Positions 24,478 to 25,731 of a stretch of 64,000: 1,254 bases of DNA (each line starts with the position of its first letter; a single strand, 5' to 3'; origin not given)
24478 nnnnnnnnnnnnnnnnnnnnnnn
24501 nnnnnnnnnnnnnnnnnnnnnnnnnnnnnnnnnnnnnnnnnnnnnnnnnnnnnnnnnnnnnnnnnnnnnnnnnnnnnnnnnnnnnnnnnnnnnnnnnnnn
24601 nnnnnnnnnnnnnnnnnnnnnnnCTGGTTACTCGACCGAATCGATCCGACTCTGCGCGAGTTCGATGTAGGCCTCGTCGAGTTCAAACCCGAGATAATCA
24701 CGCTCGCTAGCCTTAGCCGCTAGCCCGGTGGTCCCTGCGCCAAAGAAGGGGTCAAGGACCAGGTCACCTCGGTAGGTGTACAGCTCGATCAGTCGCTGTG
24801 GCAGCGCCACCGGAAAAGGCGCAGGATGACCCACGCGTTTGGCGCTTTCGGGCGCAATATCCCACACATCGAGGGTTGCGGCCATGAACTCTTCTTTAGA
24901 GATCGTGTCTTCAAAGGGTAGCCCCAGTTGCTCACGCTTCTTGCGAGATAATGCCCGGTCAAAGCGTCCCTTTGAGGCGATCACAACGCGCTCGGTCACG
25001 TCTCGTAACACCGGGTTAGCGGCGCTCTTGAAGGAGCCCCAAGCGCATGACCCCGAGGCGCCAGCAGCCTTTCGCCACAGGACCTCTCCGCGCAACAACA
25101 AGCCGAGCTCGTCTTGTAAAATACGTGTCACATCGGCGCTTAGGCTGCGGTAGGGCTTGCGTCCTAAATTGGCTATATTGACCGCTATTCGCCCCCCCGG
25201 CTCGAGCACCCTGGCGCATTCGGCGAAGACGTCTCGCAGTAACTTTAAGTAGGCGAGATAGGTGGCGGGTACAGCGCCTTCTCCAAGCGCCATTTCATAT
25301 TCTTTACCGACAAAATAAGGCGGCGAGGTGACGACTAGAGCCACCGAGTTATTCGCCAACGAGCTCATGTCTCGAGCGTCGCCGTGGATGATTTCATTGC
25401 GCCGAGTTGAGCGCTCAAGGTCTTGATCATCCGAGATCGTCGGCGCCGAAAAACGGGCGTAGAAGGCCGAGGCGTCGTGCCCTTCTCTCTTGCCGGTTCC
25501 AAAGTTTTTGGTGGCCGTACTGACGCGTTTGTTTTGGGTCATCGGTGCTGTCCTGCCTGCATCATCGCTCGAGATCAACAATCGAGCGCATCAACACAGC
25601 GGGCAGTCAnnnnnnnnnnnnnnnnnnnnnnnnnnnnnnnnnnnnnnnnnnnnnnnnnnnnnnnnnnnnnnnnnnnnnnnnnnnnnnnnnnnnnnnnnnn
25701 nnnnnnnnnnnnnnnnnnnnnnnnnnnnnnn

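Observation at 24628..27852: Orphan SPPY-motif beta-class DNA methyltransferase at the end of an mltF / KOW-protein / MTase operon, with no nuclease partner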

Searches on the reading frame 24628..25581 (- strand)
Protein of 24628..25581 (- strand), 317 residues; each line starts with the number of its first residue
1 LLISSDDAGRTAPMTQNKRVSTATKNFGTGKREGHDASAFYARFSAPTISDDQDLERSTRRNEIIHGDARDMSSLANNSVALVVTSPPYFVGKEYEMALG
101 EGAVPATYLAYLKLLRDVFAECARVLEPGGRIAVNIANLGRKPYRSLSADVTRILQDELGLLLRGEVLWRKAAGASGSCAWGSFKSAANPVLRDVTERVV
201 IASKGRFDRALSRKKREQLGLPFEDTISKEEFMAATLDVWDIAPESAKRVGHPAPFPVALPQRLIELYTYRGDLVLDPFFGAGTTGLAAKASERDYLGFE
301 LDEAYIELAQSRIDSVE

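Call 3: search_protein_families(library=pfam, proteins=[window:24628-25581:-], max_evalue=0.01)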
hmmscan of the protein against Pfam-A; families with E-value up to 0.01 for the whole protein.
window:24628-25581:- (317 aa): 3 families
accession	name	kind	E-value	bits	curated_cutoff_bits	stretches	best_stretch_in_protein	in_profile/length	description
PF01555.25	N6_N4_Mtase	-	3.2e-39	135.6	26.7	1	80-310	1-220/221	DNA methylase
PF08241.18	Methyltransf_11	-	8.6e-05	23.5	21.2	0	109-133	70-94/95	Methyltransferase domain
PF13649.12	Methyltransf_25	-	0.00037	21.6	27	0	114-130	81-97/97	Methyltransferase domain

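Call 4: search_protein_families(library=ncbifam, proteins=[window:24628-25581:-], max_evalue=0.01)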
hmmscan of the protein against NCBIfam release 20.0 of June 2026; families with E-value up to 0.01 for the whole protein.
window:24628-25581:- (317 aa): 4 families
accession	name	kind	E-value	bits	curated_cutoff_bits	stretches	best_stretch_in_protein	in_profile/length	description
NF008572.0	PRK11524.1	equivalog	4.2e-20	72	292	2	252-315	195-258/294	adenine-specific DNA-methyltransferase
NF050803.1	DnaMtaseCcrMCaul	equivalog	9.6e-19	67.5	830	1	61-316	3-250/350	adenine-specific DNA-methyltransferase CcrM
NF010253.0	PRK13699.1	subfamily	6e-14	52.3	244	1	251-316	143-208/226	DNA methyltransferase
NF040721.1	Trm14_Arch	equivalog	0.00022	20.5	280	0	251-289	170-209/370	tRNA (guanine(6)-N2)-methyltransferase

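Call 5: search_solved_structures(query=window:24628-25581:-, max_evalue=0.001, show_alignments=3)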
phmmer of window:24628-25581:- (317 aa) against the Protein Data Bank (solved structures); distinct sequences matched with E-value up to 0.001: 12.
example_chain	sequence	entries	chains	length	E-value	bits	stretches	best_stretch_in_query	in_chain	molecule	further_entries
2zie_A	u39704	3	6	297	2.5e-29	105.7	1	65-313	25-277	Putative modification methylase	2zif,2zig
8s9n_A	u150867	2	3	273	4e-17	65.7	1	239-313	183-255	DNA cytosine-N4 methyltransferase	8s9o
8s9m_A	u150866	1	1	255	6.6e-17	65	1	239-313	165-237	DNA cytosine-N4 methyltransferase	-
9c3u_A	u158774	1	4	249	4.2e-14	55.8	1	237-315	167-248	Methyltransferase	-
8urk_A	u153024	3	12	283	4.6e-14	55.6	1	237-315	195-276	Methyltransferase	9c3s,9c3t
6pbd_A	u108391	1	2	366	5.8e-14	55.3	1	63-315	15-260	Modification methylase CcrMI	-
5hfj_A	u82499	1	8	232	1.4e-12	50.7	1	247-314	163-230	Adenine specific DNA methyltransferase (DpnA)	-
5hek_A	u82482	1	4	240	1.5e-12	50.7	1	247-314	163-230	Adenine specific DNA methyltransferase (DpnA)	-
1boo_A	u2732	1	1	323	1e-11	47.9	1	251-310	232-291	PROTEIN (N-4 CYTOSINE-SPECIFIC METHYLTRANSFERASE PVU II)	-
1eg2_A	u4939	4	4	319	2.8e-07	33.4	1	244-297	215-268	MODIFICATION METHYLASE RSRI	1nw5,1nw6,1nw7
1nw8_A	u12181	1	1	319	5e-07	32.5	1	244-297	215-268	MODIFICATION METHYLASE RSRI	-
1g60_A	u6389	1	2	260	1.3e-06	31.1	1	249-311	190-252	Adenine-specific Methyltransferase MboIIA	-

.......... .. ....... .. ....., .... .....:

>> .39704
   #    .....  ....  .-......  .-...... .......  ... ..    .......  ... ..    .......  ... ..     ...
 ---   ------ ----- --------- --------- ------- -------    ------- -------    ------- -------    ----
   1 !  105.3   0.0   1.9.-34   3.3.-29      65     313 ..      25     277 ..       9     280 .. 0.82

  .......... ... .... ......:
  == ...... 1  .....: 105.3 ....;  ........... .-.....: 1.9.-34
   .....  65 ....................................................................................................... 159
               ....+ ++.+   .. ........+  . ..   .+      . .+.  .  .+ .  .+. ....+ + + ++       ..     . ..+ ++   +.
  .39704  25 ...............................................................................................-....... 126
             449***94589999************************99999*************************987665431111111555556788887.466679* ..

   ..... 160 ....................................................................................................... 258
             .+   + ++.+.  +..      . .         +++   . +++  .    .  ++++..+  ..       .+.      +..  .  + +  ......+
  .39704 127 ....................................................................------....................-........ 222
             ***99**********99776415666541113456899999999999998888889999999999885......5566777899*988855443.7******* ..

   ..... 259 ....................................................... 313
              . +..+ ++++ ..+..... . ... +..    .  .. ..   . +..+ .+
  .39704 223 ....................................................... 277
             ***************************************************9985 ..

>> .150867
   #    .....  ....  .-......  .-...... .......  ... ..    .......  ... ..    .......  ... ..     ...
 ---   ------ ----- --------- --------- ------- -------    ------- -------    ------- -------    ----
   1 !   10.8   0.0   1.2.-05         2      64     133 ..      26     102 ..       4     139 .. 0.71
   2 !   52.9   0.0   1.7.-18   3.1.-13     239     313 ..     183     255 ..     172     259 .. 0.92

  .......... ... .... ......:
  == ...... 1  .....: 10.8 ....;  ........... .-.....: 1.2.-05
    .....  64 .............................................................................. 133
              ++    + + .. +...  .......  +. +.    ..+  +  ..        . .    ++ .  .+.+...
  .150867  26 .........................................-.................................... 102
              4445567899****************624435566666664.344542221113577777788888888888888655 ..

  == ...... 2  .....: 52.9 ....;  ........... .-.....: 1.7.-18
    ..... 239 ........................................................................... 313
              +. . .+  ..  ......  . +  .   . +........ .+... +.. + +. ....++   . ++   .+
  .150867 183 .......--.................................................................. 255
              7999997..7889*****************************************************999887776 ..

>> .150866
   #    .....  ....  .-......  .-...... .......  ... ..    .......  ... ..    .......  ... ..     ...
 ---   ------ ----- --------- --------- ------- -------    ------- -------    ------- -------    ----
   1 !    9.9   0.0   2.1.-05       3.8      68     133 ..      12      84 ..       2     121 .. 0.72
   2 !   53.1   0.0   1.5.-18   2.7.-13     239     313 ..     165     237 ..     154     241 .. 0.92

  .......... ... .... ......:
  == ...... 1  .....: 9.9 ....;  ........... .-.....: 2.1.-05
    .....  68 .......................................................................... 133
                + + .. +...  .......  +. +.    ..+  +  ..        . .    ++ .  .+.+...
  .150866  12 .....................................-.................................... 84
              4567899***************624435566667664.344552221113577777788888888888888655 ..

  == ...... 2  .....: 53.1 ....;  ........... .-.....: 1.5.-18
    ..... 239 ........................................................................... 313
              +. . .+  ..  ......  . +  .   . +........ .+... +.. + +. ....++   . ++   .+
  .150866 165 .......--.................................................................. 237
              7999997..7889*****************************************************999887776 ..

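Call 6: find_homologous_proteins(query=window:24628-25581:-)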
Query window:24628-25581:- (317 aa): 8000 proteins with E <= 0.001 among 8000 candidates; the best 120 are listed.
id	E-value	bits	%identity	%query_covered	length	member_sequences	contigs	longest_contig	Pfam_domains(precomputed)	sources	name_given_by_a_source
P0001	2.0e-193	659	98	96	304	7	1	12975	PF08241.19,PF01555.25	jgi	jgi:site-specific DNA-methyltransferase (adenine-specific)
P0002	2.1e-180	617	89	96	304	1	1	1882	PF01555.25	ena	-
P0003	6.3e-168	576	85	95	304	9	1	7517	PF01555.25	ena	-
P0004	4.8e-167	573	84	95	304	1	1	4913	PF01555.25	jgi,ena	-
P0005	3.1e-163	560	82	93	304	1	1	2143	PF08241.19,PF01555.25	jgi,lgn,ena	-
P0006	4.4e-161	553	83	95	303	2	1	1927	PF01555.25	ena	-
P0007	1.5e-159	548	83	95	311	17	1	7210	PF01555.25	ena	-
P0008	5.2e-157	540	82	93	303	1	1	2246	PF01555.25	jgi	jgi:DNA modification methylase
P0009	7.0e-142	490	72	94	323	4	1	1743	PF01555.25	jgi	jgi:site-specific DNA-methyltransferase (adenine-specific)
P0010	7.7e-142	490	72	94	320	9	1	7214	PF01555.25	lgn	-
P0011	2.7e-141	488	72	94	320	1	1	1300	PF01555.25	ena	-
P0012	8.7e-141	487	72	93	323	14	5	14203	PF01555.25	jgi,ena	jgi:site-specific DNA-methyltransferase (adenine-specific)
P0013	8.7e-141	487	72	93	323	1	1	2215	PF01555.25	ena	-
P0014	1.6e-140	486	71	94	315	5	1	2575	PF01555.25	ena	-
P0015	2.3e-140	485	72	93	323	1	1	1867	PF01555.25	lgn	-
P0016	2.4e-140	485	72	93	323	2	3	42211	PF01555.25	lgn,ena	-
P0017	2.5e-140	485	72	93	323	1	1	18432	PF01555.25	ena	-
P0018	2.5e-140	485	72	93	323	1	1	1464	PF01555.25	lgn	-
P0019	4.1e-140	484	70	94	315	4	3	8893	PF08241.19,PF01555.25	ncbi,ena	-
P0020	5.6e-140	484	70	94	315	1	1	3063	PF08241.19,PF01555.25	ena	-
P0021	1.9e-139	482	70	94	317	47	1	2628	PF08241.19,PF01555.25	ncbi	-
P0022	6.4e-139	480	70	95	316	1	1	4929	PF13649.13,PF08241.19,PF01555.25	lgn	-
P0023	6.8e-139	480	72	93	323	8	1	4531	PF01555.25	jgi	jgi:site-specific DNA-methyltransferase (adenine-specific)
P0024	6.2e-137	474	69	94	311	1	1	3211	PF13649.13,PF08241.19,PF01555.25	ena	-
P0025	8.2e-137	473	71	91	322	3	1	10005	PF13649.13,PF08241.19,PF01555.25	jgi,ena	-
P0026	1.2e-136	473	69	94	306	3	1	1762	PF01555.25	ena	-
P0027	1.3e-136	473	71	91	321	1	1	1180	PF13649.13,PF08241.19,PF01555.25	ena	-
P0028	2.0e-136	472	70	94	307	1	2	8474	PF13649.13,PF08241.19,PF01555.25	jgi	jgi:DNA modification methylase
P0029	3.2e-136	472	69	96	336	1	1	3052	PF13649.13,PF08241.19,PF01555.25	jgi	-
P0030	5.6e-136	471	68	95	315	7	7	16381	PF13649.13,PF08241.19,PF01555.25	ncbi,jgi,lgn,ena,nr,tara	ncbi:MAG TPA: SAM-dependent methyltransferase [Myxococcales bacterium]|nr:SAM-dependent methyltransf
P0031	6.7e-136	470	70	94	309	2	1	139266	PF01555.25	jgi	jgi:DNA modification methylase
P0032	8.8e-136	470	70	93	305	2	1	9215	PF13649.13,PF08241.19,PF01555.25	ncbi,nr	ncbi:MAG TPA: site-specific DNA-methyltransferase [Acidimicrobiia bacterium]|nr:site-specific DNA-me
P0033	1.0e-135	470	69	96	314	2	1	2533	PF08241.19,PF01555.25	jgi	jgi:DNA modification methylase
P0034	1.2e-135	470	68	94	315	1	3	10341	PF08241.19,PF01555.25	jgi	jgi:DNA modification methylase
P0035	1.8e-135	469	70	93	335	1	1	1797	PF13649.13,PF08241.19,PF01555.25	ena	-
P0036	2.1e-135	469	71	93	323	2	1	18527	PF01555.25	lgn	-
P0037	2.3e-135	469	70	93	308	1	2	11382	PF08241.19,PF01555.25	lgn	-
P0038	2.7e-135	469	70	93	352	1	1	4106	PF08241.19,PF01555.25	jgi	jgi:modification methylase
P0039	2.9e-135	468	69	97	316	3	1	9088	PF13649.13,PF08241.19,PF01555.25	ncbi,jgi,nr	ncbi:MAG TPA: site-specific DNA-methyltransferase [Actinomycetota bacterium]|jgi:DNA modification me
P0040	3.2e-135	468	70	91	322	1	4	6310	PF13649.13,PF08241.19,PF01555.25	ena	-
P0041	3.2e-135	468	71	92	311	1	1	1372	PF13649.13,PF08241.19,PF01555.25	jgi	jgi:site-specific DNA-methyltransferase (adenine-specific)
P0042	3.2e-135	468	71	92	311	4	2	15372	PF13649.13,PF08241.19,PF01555.25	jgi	jgi:site-specific DNA-methyltransferase (adenine-specific)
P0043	4.0e-135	468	71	93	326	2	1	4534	PF01555.25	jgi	jgi:site-specific DNA-methyltransferase (adenine-specific)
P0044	5.1e-135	468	70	92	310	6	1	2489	PF13649.13,PF08241.19,PF01555.25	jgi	jgi:DNA modification methylase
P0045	6.0e-135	467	69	92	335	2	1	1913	PF13649.13,PF08241.19,PF01555.25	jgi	jgi:modification methylase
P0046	9.9e-135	467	67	98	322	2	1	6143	PF13649.13,PF08241.19,PF01555.25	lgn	-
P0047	1.0e-134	467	69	93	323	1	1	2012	PF08241.19,PF01555.25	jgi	jgi:DNA modification methylase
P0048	1.6e-134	466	68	92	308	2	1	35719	PF13649.13,PF08241.19,PF01555.25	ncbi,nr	ncbi:MAG: SAM-dependent methyltransferase [Myxococcales bacterium]|nr:SAM-dependent methyltransferas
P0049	1.7e-134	466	70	93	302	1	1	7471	PF13649.13,PF08241.19,PF01555.25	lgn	-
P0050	1.7e-134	466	68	95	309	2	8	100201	PF08241.19,PF01555.25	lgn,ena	-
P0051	1.8e-134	466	68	95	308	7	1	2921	PF13847.13,PF13649.13,PF08241.19,PF08242.19,PF01555.25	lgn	-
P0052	2.2e-134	466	69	92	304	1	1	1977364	PF13649.13,PF08241.19,PF01555.25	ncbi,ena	-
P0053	2.3e-134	465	70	93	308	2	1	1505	PF13649.13,PF08241.19,PF01555.25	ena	-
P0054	2.8e-134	465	68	95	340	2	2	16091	PF01555.25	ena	-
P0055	3.4e-134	465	69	94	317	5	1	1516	PF01555.25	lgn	-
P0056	3.7e-134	465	69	92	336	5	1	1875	PF01555.25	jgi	jgi:site-specific DNA-methyltransferase (adenine-specific)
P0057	4.5e-134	464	68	94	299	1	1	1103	PF13649.13,PF08241.19,PF01555.25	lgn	-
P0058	4.8e-134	464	68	92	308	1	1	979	PF01555.25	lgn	-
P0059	5.5e-134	464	67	96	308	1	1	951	PF08241.19,PF01555.25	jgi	jgi:site-specific DNA-methyltransferase (adenine-specific)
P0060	5.8e-134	464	70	91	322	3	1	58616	PF13649.13,PF08241.19,PF01555.25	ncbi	ncbi:MAG: site-specific DNA-methyltransferase [Pseudomonadota bacterium]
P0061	6.0e-134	464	69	95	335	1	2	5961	PF13649.13,PF01170.25,PF08241.19,PF08242.19,PF01555.25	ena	-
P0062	7.3e-134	464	68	95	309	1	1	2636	PF08241.19,PF01555.25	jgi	jgi:DNA modification methylase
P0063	9.0e-134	464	67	95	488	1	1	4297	PF01555.25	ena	-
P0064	9.2e-134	463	67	95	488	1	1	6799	PF01555.25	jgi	-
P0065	9.8e-134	463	67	97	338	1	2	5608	PF08241.19,PF01555.25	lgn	-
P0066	1.0e-133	463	69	95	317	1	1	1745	PF13649.13,PF08241.19,PF01555.25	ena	-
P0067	1.2e-133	463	69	93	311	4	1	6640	PF01555.25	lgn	-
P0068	1.3e-133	463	70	93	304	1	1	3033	PF13649.13,PF08241.19,PF01555.25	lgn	-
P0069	1.4e-133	463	68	93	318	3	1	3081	PF08241.19,PF01555.25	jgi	-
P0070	1.4e-133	463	69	91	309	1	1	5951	PF13649.13,PF08241.19,PF01555.25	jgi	jgi:DNA modification methylase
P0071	1.8e-133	462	70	92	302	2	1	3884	PF13649.13,PF08241.19,PF01555.25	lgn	-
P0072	1.9e-133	462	67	95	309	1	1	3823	PF08241.19,PF01555.25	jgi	jgi:DNA modification methylase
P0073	2.3e-133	462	69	94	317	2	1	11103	PF01555.25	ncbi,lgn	-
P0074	3.3e-133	462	69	93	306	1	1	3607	PF08241.19,PF01555.25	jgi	jgi:DNA modification methylase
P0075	3.8e-133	461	67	94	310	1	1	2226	PF13649.13,PF08241.19,PF01555.25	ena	-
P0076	3.9e-133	461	68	93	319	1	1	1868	PF13649.13,PF08241.19,PF01555.25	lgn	-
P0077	4.2e-133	461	69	93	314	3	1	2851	PF08241.19,PF01555.25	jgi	jgi:DNA modification methylase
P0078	5.0e-133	461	64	98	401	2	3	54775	PF08241.19,PF01555.25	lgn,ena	-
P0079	5.1e-133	461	69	93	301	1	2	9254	PF08241.19,PF01555.25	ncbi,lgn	-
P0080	5.6e-133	461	68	95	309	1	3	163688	PF13649.13,PF08241.19,PF01555.25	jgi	jgi:DNA modification methylase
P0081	6.2e-133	461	68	95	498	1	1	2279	PF13649.13,PF01503.23,PF08241.19,PF01555.25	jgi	jgi:phosphoribosyl-ATP pyrophosphohydrolase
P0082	6.8e-133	461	70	93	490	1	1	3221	PF01555.25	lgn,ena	-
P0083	7.5e-133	460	68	94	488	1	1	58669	PF01555.25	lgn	-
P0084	9.4e-133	460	69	93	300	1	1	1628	PF08241.19,PF01555.25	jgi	jgi:DNA modification methylase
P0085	1.1e-132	460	68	93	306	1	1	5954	PF08241.19,PF01555.25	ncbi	-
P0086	1.3e-132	460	71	92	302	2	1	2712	PF13649.13,PF08241.19,PF01555.25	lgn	-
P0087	1.3e-132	460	68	93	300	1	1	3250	PF08241.19,PF01555.25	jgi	jgi:DNA modification methylase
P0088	1.6e-132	459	68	93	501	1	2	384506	PF01555.25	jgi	jgi:DNA modification methylase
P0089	1.6e-132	459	69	91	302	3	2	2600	PF13649.13,PF08241.19,PF01555.25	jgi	-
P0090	1.8e-132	459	67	94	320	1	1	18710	PF01170.25,PF08241.19,PF01555.25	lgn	-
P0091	2.0e-132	459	68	94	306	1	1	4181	PF08241.19,PF01555.25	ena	-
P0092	2.2e-132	459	67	93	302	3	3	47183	PF01555.25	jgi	jgi:DNA modification methylase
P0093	2.5e-132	459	68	93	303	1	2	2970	PF08241.19,PF01555.25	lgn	-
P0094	3.0e-132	459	67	94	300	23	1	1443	PF08241.19,PF01555.25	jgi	jgi:DNA modification methylase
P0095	3.0e-132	459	68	93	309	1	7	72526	PF08241.19,PF01555.25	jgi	jgi:DNA modification methylase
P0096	3.0e-132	459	67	96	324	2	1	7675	PF01555.25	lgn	-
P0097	3.1e-132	458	68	93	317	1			PF01555.25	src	-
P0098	3.2e-132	458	66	97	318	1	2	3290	PF13649.13,PF08241.19,PF01555.25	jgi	jgi:modification methylase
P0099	3.3e-132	458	68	94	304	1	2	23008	PF13649.13,PF08241.19,PF01555.25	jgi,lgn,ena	jgi:DNA modification methylase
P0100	3.3e-132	458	67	96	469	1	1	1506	PF01555.25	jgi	jgi:DNA modification methylase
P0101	3.6e-132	458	67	94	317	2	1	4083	PF01555.25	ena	-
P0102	3.6e-132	458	67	93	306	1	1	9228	PF01555.25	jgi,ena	-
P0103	3.7e-132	458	70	89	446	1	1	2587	PF01555.25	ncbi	ncbi:MAG: DNA-methyltransferase [Acidimicrobiales bacterium]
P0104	3.8e-132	458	68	94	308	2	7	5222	PF13649.13,PF08241.19,PF01555.25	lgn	-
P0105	3.9e-132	458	69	93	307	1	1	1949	PF13649.13,PF08241.19,PF01555.25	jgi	jgi:site-specific DNA-methyltransferase (adenine-specific)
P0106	4.1e-132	458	69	91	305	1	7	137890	PF01555.25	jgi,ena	jgi:site-specific DNA-methyltransferase (adenine-specific)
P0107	4.1e-132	458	67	93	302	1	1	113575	PF13649.13,PF08241.19,PF01555.25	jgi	jgi:DNA modification methylase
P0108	4.3e-132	458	69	93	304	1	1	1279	PF08241.19,PF01555.25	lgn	-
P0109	4.4e-132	458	69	93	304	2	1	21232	PF01555.25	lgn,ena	-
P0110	4.5e-132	458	67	94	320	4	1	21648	PF13649.13,PF08241.19,PF01555.25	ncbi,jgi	jgi:DNA modification methylase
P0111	4.9e-132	458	68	94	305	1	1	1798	PF13649.13,PF08241.19,PF01555.25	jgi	jgi:DNA modification methylase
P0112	4.9e-132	458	68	94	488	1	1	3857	PF01555.25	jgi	jgi:site-specific DNA-methyltransferase (adenine-specific)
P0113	5.0e-132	458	67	93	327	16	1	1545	PF08241.19,PF01555.25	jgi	jgi:DNA modification methylase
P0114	5.1e-132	458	68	94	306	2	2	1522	PF13649.13,PF08241.19,PF01555.25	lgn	-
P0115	5.2e-132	458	68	93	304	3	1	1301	PF01555.25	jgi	jgi:site-specific DNA-methyltransferase (adenine-specific)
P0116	5.2e-132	458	68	94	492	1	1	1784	PF01555.25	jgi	jgi:site-specific DNA-methyltransferase (adenine-specific)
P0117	5.3e-132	458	68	95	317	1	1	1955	PF13649.13,PF08241.19,PF01555.25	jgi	jgi:DNA modification methylase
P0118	5.4e-132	458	68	93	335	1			PF08241.19,PF01555.25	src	-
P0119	5.4e-132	458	67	95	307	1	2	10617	PF13649.13,PF08241.19,PF01555.25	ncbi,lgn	-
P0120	6.1e-132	458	67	96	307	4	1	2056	PF08241.19,PF01555.25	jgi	jgi:DNA modification methylase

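Call 8: find_encoding_contigs(protein=P0001, flank=10000, max_places=4)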
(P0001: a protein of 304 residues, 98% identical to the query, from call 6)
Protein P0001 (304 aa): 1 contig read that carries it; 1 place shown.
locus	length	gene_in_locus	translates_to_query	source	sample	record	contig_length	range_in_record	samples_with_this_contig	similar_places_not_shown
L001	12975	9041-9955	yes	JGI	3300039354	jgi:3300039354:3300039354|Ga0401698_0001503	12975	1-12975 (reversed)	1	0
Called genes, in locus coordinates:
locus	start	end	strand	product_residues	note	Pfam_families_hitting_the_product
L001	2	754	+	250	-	PF03176:MMPL, PF00873:ACR_tran (weak), PF02460:Patched (faint)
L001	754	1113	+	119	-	-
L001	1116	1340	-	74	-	-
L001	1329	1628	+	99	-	-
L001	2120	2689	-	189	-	PF01923:Cob_adeno_trans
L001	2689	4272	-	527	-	PF00795:CN_hydrolase, PF02540:NAD_synthase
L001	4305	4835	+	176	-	-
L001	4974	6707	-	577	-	PF13458:Peripla_BP_6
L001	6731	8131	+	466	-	PF01464:SLT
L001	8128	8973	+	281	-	-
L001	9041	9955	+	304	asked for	PF08241:Methyltransf_11 (faint), PF01555:N6_N4_Mtase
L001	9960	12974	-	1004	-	PF01833:TIG (weak), PF13620:CarboxypepD_reg (weak)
